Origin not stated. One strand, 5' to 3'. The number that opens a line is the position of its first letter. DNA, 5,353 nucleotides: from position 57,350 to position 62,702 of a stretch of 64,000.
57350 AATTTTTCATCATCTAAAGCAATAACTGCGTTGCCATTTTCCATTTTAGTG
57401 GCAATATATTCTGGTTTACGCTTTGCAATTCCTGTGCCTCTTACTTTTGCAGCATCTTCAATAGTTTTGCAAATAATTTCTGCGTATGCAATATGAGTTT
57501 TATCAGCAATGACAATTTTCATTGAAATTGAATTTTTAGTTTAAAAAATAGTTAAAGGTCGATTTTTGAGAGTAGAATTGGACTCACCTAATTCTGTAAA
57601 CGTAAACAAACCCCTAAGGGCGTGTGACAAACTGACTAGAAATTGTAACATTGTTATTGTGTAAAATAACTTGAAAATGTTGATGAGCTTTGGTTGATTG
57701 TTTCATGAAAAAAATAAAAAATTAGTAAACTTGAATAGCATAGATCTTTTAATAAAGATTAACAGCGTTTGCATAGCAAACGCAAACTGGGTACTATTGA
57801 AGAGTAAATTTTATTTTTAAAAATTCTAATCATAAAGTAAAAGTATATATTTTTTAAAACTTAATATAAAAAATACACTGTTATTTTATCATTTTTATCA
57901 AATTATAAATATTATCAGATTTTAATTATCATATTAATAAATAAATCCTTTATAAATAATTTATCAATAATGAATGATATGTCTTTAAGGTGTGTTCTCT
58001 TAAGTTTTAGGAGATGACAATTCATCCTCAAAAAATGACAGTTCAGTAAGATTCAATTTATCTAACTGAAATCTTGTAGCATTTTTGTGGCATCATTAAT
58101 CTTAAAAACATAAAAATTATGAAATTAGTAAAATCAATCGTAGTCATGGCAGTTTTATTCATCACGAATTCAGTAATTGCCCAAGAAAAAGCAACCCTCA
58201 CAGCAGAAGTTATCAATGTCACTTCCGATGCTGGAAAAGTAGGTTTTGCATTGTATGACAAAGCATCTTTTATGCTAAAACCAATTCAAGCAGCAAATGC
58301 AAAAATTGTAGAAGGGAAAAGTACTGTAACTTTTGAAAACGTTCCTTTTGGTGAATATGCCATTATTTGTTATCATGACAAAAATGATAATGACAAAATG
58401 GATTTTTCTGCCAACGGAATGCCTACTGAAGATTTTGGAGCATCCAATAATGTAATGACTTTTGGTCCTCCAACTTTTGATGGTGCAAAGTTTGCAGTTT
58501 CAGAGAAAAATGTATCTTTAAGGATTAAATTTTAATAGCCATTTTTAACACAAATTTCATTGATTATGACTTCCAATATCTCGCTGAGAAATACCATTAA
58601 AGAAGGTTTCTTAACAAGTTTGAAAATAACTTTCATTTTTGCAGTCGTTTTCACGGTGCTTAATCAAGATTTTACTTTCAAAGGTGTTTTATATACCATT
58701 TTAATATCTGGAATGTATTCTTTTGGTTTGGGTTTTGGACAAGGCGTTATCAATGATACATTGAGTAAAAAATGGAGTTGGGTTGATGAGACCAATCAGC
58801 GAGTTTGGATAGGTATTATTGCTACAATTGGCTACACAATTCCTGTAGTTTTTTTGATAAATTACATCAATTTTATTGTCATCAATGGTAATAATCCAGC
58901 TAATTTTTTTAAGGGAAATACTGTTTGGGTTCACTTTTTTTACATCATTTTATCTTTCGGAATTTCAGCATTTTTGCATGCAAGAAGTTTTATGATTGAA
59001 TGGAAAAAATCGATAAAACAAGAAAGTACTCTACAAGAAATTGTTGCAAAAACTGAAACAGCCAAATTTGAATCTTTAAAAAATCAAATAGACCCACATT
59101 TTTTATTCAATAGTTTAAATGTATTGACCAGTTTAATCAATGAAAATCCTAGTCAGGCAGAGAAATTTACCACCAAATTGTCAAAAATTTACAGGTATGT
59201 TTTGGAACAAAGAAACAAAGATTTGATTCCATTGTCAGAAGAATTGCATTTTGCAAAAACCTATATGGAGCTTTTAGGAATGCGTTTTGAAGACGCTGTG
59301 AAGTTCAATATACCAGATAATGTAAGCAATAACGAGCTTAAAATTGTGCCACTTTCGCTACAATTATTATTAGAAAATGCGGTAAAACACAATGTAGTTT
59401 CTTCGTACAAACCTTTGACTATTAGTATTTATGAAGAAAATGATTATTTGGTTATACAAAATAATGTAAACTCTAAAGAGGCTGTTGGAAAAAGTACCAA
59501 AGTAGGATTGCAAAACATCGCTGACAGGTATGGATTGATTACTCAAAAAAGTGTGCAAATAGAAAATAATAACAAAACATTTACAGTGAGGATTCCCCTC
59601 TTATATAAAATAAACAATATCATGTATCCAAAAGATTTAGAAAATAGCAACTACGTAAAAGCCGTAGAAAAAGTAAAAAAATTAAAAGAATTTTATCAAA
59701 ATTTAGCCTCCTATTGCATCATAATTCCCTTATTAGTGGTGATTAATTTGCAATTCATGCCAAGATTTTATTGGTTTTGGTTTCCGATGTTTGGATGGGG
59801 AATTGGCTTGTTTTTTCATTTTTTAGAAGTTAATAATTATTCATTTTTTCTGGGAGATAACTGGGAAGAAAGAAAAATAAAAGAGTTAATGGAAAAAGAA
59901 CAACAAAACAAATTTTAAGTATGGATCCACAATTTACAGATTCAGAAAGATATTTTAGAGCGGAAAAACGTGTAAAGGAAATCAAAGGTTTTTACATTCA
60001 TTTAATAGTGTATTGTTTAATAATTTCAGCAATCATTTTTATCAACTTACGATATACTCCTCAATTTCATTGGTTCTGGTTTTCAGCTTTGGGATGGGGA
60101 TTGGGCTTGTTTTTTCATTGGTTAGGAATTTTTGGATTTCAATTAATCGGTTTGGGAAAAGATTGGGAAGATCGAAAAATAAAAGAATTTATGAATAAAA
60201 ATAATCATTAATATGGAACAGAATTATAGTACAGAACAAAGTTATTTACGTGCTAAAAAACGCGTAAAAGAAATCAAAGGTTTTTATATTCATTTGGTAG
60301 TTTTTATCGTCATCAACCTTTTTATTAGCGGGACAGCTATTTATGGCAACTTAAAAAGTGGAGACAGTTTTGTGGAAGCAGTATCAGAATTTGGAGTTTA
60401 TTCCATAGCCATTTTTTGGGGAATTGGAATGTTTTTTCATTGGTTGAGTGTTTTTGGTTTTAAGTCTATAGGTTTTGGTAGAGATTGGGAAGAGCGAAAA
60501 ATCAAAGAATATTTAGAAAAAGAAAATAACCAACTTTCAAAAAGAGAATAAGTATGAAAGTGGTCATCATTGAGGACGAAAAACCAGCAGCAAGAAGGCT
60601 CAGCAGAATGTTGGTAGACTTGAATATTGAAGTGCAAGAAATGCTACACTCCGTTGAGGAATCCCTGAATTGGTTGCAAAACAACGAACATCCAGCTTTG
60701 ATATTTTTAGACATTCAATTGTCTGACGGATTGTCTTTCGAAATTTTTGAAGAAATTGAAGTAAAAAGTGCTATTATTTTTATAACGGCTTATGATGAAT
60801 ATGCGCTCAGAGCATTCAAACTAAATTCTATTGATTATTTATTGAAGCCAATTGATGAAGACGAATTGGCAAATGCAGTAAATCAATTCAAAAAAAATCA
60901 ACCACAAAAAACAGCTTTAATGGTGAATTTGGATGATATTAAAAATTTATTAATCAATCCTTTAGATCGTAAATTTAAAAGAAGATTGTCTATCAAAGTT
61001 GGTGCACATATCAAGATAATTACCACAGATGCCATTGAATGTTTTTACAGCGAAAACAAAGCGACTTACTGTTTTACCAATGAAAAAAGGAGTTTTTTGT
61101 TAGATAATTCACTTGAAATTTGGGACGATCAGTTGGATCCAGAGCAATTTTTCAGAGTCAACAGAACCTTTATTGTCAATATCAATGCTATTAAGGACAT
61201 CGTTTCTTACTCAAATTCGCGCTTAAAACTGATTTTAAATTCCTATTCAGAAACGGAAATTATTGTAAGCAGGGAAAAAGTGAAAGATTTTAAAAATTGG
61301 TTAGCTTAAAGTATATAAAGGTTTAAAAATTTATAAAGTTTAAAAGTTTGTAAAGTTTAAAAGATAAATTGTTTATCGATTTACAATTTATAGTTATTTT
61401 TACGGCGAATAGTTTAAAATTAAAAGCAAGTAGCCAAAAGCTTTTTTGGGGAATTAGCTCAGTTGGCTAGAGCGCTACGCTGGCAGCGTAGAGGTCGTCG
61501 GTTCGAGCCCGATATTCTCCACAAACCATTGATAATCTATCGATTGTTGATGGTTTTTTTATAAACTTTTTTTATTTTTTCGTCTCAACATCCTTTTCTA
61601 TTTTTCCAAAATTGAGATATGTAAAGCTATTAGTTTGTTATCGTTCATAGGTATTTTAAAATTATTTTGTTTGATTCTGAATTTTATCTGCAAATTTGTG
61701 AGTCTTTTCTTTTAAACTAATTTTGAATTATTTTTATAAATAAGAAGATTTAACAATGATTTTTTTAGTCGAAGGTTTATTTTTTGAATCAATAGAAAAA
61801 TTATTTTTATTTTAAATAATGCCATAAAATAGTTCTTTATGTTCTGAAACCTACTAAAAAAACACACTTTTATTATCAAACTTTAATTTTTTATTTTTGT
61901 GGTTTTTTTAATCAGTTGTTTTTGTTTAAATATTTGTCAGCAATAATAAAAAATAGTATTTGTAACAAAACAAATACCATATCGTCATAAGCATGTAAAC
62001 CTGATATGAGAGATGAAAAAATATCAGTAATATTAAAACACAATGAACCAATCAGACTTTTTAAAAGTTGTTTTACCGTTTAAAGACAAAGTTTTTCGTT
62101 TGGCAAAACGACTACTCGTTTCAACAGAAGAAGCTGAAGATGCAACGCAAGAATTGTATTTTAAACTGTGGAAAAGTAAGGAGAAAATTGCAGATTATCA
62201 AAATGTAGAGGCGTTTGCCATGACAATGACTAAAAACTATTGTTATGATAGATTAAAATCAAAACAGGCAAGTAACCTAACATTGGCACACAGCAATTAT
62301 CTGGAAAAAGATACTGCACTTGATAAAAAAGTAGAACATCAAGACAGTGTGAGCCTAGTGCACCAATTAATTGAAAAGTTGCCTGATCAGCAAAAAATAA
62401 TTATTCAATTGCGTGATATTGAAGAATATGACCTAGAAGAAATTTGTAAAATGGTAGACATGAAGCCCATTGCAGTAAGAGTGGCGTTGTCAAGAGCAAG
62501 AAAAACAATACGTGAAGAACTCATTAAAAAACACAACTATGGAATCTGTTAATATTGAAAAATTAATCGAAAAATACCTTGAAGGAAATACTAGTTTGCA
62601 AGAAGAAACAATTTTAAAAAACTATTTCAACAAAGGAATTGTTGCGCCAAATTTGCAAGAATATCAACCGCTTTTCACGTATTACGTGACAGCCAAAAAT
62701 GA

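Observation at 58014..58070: Textbook LytTR 9-12-9 direct repeat in front of the DUF2141 operon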

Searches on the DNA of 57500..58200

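Call 60: search_rna_families(source=window, start=57500, end=58200, threshold=evalue, max_evalue=1)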
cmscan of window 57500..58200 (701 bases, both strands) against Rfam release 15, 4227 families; matches with E-value up to 1: 1.
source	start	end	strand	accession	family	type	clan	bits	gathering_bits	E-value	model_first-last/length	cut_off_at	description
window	58098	58170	-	RF00281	SNORD47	Gene; snRNA; snoRNA; CD-box;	-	19.2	50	0.86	1-77/77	no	Small nucleolar RNA SNORD47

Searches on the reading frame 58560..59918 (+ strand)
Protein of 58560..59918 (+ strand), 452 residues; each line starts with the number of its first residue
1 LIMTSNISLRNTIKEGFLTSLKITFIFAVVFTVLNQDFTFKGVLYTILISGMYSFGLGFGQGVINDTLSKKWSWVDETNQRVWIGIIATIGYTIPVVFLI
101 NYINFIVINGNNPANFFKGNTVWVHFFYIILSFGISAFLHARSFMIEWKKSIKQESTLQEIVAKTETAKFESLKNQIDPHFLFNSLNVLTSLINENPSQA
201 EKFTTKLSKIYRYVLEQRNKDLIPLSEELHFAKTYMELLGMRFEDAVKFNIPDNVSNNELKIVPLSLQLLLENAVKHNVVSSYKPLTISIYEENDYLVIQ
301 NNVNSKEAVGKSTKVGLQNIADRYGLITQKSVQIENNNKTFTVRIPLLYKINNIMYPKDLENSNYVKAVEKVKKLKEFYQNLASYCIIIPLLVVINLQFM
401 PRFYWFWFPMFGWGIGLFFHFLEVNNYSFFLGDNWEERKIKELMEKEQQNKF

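Call 3: search_protein_families(library=pfam, proteins=[window:58560-59918:+], max_evalue=0.01)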
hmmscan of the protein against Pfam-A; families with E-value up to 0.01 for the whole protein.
window:58560-59918:+ (452 aa): 2 families
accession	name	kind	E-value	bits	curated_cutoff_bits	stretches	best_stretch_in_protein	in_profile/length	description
PF13239.11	2TM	-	5.3e-25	87.7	24.8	1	367-445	2-79/79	2TM domain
PF06580.19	His_kinase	-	5.4e-25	87.9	25.2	1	168-246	1-80/81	Histidine kinase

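Call 54: search_protein_families(library=ncbifam, proteins=[window:58560-59918:+], max_evalue=0.001)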
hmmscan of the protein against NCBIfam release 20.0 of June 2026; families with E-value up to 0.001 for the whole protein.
window:58560-59918:+ (452 aa): 0 families

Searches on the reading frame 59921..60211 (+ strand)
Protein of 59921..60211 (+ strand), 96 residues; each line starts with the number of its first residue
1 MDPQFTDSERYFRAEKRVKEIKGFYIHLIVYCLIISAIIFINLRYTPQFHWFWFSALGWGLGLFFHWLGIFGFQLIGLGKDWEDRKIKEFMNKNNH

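Call 3: search_protein_families(library=pfam, proteins=[window:59921-60211:+], max_evalue=0.01)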
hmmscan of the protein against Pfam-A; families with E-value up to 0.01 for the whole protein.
window:59921-60211:+ (96 aa): 1 family
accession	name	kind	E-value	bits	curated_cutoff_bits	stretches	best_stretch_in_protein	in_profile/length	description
PF13239.11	2TM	-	1.1e-26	93.1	24.8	1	13-92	2-79/79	2TM domain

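Call 54: search_protein_families(library=ncbifam, proteins=[window:59921-60211:+], max_evalue=0.001)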
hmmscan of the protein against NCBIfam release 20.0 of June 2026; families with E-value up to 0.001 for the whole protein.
window:59921-60211:+ (96 aa): 0 families

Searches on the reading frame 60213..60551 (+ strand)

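Call 3: search_protein_families(library=pfam, proteins=[window:60213-60551:+], max_evalue=0.01)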
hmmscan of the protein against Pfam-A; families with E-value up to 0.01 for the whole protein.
window:60213-60551:+ (112 aa): 1 family
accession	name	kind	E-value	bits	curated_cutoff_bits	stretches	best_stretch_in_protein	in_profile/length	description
PF13239.11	2TM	-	1.3e-22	80.1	24.8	1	13-102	2-79/79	2TM domain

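Call 54: search_protein_families(library=ncbifam, proteins=[window:60213-60551:+], max_evalue=0.001)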
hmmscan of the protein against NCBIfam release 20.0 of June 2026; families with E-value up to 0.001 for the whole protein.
window:60213-60551:+ (112 aa): 0 families

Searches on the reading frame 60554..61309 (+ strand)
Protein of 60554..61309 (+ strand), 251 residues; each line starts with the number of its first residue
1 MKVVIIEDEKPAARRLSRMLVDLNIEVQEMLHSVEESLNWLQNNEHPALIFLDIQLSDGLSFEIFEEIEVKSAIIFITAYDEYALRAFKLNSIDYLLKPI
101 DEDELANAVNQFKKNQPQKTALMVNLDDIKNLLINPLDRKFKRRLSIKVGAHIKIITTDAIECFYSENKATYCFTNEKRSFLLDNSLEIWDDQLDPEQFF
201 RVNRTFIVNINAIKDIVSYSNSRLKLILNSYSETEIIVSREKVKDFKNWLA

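Call 3: search_protein_families(library=pfam, proteins=[window:60554-61309:+], max_evalue=0.01)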
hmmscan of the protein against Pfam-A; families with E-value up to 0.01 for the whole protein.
window:60554-61309:+ (251 aa): 2 families
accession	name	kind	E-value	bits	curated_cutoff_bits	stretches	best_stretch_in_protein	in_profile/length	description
PF04397.21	LytTR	-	8.5e-22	77.7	22.6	1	153-250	3-97/98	LytTr DNA-binding domain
PF00072.30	Response_reg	-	1e-14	55.1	30.2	1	3-109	1-110/111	Response regulator receiver domain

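Call 33: find_related_loci(query=window:60554-61309:+, collection=genome_contigs, flank=6000)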
Query window:60554-61309:+ (251 aa) in genome_contigs; peptide patterns used: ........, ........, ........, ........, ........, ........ (x = any residue, [..] = any of these).
600 stretches matched a pattern (row limit reached: there are more); 464 encode a relative of the query (tblastn E <= 1e-3); the best 80 are kept; 80 distinct loci.
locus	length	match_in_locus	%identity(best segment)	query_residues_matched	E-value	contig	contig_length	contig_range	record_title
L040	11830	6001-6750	90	1-250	1e-149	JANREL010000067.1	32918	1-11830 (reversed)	MAG: Polaribacter sp. isolate MAG_294 P22051_112_S34_metaspades_2413_32918_cov_68, whole genome shotgun sequence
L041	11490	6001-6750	89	1-250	2e-149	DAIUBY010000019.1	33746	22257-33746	MAG TPA_asm: Polaribacter sp. isolate CTOTU7318 NODE_1311_length_33746_cov_16.530884, whole genome shotgun sequence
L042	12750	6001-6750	80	1-250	3e-135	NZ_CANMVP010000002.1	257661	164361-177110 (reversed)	Uncultured Polaribacter sp. isolate YR2-5-5-J.fasta NODE_2, whole genome shotgun sequence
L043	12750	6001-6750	80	1-250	1e-134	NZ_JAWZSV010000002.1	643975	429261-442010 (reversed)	Polaribacter sp. PL03 contig2, whole genome shotgun sequence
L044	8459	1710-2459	81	1-250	8e-135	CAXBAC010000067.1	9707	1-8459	MAG TPA_asm: uncultured Polaribacter sp. isolate ERR599365_concoct_63 genome assembly, contig: ERZ2772625.2832, whole ge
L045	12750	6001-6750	81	1-250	8e-135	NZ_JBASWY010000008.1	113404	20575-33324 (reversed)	MAG: Polaribacter sp. isolate MFD06866_ilm_asm_bin5 k127_67183, whole genome shotgun sequence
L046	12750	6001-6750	80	1-250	2e-134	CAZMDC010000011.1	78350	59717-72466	MAG TPA_asm: uncultured Polaribacter sp. isolate SRP342821_co1_173 genome assembly, contig: NODE_209_length_78350_cov_34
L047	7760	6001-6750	81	1-250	2e-134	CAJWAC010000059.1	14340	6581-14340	MAG TPA_asm: uncultured Polaribacter sp. isolate SRR5469033_bin.61_MetaBAT_v2.12.1_MAG genome assembly, contig: NODE_351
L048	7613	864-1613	80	1-250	1e-133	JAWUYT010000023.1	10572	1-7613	MAG: Polaribacter sp. isolate HBSea_ice_MAG886 BAT.886_13191_flag=0_multi=8.0000_len=10572, whole genome shotgun sequenc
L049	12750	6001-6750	79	1-250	2e-133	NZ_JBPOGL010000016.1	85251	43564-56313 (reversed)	MAG: Polaribacter sp. isolate MAG_14 MAG_14_16, whole genome shotgun sequence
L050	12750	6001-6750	79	1-250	2e-133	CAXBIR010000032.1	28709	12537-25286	MAG TPA_asm: uncultured Polaribacter sp. isolate ERR2762111_concoct_91 genome assembly, contig: ERZ3422204.2214, whole g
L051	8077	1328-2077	78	1-250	9e-133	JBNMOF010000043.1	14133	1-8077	MAG: Polaribacter sp. isolate 3300046534_125 Ga0491194_0009981, whole genome shotgun sequence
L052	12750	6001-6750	79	1-250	2e-132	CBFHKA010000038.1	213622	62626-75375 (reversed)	MAG: Polaribacter sp. isolate AGTU_28_bin_33_orig genome assembly, contig: AGTU_28_bin_33_orig_AGTU_28_c_000000000006, w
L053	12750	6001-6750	79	1-250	4e-132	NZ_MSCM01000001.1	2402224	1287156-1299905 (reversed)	Polaribacter glomeratus strain ATCC 43844 scaffold00001, whole genome shotgun sequence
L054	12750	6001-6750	78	1-250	3e-132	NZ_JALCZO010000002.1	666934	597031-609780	Polaribacter sp. Z022 scaffold_2_length=666935, whole genome shotgun sequence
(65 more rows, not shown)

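Call 53: search_solved_structures(query=window:60554-61309:+, max_evalue=0.001, show_alignments=2)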
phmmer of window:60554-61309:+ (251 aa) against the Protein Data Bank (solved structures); distinct sequences matched with E-value up to 0.001: 30.
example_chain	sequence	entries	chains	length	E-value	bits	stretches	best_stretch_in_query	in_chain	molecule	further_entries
6m8o_A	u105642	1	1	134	1.2e-15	60.9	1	1-116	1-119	DNA-binding response regulator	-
2qv0_A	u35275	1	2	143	3.4e-12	49.6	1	1-112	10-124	Protein mrkE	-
6swl_A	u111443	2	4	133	2.8e-07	33.5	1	2-112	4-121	Two-component response regulator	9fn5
6wsh_A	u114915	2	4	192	7.7e-07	32.1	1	3-129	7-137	Response regulator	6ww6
6swf_A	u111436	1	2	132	1.3e-06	31.4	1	3-118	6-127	Two-component response regulator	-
6swb_A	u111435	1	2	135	1.5e-06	31.1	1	3-118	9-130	Two-component response regulator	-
3q9s_A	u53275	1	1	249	3e-06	30.2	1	2-124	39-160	DNA-binding response regulator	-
9xzo_A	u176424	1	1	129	3.6e-06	29.9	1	2-109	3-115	De novo protein M1X0B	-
2qzj_A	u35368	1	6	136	5.2e-06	29.4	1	2-105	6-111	Two-component response regulator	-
4g97_A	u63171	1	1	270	1.7e-05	27.7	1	2-110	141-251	Response regulator receiver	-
5ep0_A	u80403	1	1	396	3.9e-05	26.5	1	3-117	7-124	Putative repressor protein luxO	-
2n9u_A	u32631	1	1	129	5.8e-05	26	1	3-117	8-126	Response regulator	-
3n0r_A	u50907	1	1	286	8e-05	25.5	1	2-121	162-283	Response regulator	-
3f6p_A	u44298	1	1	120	8.7e-05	25.4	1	2-109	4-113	Transcriptional regulatory protein yycF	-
2zwm_A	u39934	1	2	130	9e-05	25.3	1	2-109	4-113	Transcriptional regulatory protein yycF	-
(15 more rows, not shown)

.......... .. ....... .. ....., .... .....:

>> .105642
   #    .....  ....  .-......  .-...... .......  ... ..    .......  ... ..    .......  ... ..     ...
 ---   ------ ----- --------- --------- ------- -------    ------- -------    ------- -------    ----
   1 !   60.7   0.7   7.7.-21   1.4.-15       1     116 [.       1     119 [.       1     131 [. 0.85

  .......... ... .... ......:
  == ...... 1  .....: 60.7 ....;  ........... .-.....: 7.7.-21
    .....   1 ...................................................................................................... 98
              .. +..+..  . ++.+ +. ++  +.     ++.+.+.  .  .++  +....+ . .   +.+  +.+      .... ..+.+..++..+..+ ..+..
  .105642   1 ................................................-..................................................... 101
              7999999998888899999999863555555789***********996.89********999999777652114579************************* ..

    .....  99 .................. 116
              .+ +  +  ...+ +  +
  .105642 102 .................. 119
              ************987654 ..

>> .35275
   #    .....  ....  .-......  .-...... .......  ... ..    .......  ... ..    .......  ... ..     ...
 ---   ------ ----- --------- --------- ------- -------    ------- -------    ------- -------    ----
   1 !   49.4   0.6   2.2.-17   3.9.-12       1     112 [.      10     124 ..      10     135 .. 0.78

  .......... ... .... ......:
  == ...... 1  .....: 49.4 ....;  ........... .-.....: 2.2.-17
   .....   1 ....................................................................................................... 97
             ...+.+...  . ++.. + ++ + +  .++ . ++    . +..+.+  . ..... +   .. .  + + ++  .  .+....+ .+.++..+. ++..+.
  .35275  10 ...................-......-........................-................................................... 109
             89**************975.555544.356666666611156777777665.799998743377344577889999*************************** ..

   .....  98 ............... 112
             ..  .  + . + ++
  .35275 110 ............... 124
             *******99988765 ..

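Call 54: search_protein_families(library=ncbifam, proteins=[window:60554-61309:+], max_evalue=0.001)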
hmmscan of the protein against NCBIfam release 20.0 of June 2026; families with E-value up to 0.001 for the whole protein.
window:60554-61309:+ (251 aa): 30 families (the best 25 are shown)
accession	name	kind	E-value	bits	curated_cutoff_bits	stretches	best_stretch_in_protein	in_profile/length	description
NF010684.1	PRK14084.1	equivalog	6.2e-31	108.1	375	1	1-250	1-252/254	response regulator transcription factor LytR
NF008677.0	PRK11697.1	equivalog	2.6e-29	102.2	246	1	1-250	2-235/238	two-component system response regulator BtsR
NF033791.1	ActR_PrrA_rreg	equivalog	3e-14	53.4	250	1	3-125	4-129/173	ActR/PrrA/RegA family redox response regulator transcription factor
NF006623.1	PRK09191.1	subfamily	6.1e-11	42.5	240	1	2-111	139-250/258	PhyR family response regulator anti-anti-sigma factor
NF041946.1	LuxO_transreg_Vib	equivalog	3.3e-08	32.8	800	1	6-119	2-118/463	quorum-sensing sigma-54 dependent transcriptional regulator LuxO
NF008469.0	PRK11361.1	equivalog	1.2e-07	30.8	714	1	2-111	6-118/461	acetoacetate metabolism transcriptional regulator AtoC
NF040534.1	resp_reg_YycF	equivalog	1.3e-07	31.1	340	1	2-156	2-157/231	response regulator YycF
TIGR01387.1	cztR_silR_copR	subfamily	2.1e-07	30.8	279.2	1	3-141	1-139/218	heavy metal response regulator transcription factor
NF007135.0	PRK09581.1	equivalog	7.2e-07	28.4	474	1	2-145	157-305/457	PleD family two-component system response regulator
NF008296.0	PRK11083.1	equivalog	1.4e-06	27.9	273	1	2-116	5-121/228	two-component system response regulator CreB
TIGR01818.1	ntrC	equivalog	2.1e-06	26.8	558.6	1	3-120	1-121/463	nitrogen regulation protein NR(I)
TIGR02875.1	spore_0_A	equivalog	3.3e-06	26.6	200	1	2-117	4-126/262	sporulation transcription factor Spo0A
NF045991.1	RespRegCtrARhodob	equivalog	3.4e-06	27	350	1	1-112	1-115/224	response regulator transcription factor CtrA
NF045944.1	ResRegRpaBCyano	equivalog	3.7e-06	26.5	330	1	5-155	2-154/229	response regulator transcription factor RpaB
NF041866.1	EpsW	equivalog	6.8e-06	25.7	200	1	3-117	8-129/131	exopolysaccharide biosynthesis response regulator EpsW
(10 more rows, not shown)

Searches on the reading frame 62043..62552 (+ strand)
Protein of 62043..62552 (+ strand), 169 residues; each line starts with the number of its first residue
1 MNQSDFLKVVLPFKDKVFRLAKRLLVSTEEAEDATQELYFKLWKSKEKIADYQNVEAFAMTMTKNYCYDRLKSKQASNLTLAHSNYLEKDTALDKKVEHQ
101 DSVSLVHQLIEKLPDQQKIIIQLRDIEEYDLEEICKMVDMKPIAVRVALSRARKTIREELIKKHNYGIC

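Call 3: search_protein_families(library=pfam, proteins=[window:62043-62552:+], max_evalue=0.01)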
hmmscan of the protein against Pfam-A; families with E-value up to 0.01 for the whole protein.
window:62043-62552:+ (169 aa): 3 families
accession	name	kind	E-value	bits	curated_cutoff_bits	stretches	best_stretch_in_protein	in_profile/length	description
PF08281.18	Sigma70_r4_2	-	8.9e-13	48.1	25.7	1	106-155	4-53/54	Sigma-70, region 4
PF04542.20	Sigma70_r2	-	1.7e-12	47.4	24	1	13-75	5-69/71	Sigma-70 region 2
PF04545.22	Sigma70_r4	-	9.1e-07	28.7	24.1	1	110-158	2-50/50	Sigma-70, region 4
